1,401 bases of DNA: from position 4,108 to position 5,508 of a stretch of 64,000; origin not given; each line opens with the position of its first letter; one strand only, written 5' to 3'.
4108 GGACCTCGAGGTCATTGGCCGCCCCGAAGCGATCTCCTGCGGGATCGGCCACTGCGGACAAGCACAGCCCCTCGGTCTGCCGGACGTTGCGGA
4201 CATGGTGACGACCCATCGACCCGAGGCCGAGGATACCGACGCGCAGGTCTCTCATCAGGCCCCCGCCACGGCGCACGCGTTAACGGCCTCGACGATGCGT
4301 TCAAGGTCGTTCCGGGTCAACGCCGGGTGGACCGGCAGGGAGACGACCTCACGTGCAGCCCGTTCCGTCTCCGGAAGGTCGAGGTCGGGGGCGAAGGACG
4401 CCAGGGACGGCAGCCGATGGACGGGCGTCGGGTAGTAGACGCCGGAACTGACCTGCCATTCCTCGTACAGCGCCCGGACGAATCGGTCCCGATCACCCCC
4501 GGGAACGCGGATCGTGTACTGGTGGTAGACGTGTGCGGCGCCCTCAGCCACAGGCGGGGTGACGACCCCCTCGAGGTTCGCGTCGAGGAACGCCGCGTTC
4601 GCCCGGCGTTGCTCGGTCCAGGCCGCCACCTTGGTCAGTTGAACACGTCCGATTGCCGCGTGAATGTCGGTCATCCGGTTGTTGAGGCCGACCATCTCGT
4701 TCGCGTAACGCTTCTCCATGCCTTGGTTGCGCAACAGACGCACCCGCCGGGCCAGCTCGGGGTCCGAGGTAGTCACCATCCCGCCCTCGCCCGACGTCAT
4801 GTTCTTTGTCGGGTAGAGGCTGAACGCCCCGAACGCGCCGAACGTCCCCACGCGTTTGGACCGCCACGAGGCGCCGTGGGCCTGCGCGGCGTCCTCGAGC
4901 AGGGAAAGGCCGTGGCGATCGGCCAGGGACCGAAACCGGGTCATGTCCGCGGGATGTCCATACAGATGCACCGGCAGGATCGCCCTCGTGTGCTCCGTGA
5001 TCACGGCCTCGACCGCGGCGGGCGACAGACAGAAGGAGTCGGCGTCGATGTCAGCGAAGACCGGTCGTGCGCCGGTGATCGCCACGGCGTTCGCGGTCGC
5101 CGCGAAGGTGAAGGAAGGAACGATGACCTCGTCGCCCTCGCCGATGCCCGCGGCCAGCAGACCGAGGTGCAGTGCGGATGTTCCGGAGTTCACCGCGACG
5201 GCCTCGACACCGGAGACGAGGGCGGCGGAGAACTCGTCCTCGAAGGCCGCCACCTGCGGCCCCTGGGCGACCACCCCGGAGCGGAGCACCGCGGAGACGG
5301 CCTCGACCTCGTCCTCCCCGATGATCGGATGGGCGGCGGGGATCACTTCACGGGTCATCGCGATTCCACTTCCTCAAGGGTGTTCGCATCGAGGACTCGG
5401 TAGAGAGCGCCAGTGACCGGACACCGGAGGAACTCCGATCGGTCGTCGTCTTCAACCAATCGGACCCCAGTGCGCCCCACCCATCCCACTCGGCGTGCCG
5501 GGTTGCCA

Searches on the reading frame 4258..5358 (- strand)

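Call 54: search_protein_families(library=pfam, proteins=[window:4258-5358:-], max_evalue=0.00001)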
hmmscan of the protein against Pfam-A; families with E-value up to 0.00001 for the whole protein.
window:4258-5358:- (367 aa): 1 family
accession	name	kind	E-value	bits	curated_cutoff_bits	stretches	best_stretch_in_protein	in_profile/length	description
PF01041.23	DegT_DnrJ_EryC1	-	5.7e-125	417.7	19.8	1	12-359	2-359/360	DegT/DnrJ/EryC1/StrS aminotransferase family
